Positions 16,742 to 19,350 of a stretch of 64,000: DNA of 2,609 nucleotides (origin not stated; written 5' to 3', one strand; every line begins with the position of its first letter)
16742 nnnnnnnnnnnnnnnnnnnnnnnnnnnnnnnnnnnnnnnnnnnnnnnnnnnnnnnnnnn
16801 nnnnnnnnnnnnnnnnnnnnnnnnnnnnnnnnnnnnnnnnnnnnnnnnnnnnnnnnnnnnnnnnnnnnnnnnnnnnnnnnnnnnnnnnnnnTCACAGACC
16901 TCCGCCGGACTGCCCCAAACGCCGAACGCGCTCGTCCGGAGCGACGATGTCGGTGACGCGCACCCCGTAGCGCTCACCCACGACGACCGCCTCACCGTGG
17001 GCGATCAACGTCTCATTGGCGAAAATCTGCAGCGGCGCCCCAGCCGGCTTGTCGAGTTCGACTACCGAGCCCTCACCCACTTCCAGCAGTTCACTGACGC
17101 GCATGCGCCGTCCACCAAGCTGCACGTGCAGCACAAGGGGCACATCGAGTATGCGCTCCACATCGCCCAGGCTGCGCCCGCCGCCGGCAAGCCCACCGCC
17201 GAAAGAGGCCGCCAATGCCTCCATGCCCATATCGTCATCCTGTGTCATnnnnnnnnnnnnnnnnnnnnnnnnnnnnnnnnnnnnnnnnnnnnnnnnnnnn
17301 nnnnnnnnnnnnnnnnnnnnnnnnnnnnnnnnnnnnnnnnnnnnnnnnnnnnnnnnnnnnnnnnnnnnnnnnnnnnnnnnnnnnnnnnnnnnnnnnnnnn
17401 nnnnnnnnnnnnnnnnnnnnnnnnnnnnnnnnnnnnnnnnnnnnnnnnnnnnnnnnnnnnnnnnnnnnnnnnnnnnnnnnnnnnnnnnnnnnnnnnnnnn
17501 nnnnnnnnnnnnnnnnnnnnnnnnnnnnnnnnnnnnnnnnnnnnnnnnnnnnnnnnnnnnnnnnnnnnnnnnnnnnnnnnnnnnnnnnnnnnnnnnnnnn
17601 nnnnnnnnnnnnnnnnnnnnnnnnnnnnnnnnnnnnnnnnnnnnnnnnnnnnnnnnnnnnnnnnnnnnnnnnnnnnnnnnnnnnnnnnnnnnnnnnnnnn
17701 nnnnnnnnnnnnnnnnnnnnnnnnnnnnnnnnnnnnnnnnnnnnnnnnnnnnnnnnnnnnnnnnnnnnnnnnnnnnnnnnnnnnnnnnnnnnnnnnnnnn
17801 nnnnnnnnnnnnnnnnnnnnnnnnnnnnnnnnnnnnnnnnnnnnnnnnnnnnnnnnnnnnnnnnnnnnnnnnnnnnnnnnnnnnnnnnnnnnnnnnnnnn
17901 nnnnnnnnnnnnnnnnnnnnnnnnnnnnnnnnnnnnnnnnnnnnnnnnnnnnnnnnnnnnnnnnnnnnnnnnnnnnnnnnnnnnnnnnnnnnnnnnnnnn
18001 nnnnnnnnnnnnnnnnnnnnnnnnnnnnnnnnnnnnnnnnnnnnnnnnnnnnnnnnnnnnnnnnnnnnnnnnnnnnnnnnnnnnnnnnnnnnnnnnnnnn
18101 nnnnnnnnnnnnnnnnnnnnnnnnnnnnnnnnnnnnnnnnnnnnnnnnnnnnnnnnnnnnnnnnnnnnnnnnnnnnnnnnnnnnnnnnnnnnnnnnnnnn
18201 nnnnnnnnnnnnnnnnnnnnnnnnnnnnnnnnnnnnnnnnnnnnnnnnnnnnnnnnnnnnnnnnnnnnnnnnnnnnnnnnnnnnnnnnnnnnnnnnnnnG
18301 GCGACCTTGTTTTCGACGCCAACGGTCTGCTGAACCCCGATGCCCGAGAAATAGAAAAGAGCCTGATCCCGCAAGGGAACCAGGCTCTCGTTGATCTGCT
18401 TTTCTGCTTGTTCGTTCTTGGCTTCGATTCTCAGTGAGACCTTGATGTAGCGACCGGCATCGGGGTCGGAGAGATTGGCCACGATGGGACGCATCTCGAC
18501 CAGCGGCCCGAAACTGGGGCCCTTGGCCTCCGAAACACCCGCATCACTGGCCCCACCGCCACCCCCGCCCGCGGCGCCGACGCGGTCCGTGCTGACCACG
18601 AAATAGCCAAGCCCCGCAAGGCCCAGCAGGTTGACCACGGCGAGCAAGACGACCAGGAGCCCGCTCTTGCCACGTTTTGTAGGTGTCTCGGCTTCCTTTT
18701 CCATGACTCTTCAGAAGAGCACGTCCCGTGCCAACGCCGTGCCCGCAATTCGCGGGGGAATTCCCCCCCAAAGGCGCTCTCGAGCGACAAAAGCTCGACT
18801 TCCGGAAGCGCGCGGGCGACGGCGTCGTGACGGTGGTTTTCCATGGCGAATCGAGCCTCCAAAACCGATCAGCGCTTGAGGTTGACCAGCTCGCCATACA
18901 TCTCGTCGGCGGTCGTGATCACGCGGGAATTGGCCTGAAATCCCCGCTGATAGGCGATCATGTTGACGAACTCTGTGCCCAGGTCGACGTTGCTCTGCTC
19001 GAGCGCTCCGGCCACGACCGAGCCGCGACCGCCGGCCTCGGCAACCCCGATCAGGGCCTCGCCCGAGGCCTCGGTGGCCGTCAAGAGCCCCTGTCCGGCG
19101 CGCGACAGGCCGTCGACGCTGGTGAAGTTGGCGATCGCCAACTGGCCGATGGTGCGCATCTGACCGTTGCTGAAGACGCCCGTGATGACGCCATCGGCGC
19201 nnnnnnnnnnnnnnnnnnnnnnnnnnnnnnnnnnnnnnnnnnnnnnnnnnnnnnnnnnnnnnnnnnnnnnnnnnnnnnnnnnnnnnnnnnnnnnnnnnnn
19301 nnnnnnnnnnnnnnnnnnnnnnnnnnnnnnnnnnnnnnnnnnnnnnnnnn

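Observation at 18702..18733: Second sigma54 motif with identical 14-nt spacing to the fliL ATG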

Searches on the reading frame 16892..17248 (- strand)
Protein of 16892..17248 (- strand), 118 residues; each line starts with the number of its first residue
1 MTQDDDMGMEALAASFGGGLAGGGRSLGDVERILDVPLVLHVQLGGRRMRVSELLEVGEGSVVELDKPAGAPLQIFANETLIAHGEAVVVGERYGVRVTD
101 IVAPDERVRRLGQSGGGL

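Call 12: search_protein_families(library=pfam, proteins=[window:16892-17248:-])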
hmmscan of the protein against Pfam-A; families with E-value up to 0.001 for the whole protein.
window:16892-17248:- (118 aa): 1 family
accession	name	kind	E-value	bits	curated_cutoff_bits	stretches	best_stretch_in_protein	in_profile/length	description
PF01052.25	FliMN_C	-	3.5e-22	78.5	23.8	1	31-102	1-72/73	Type III flagellar switch regulator (C-ring) FliN C-term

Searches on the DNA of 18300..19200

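Call 65: search_rna_families(source=window, start=18300, end=19200, threshold=evalue, max_evalue=1)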
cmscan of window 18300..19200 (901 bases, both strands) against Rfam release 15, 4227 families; matches with E-value up to 1: 0.
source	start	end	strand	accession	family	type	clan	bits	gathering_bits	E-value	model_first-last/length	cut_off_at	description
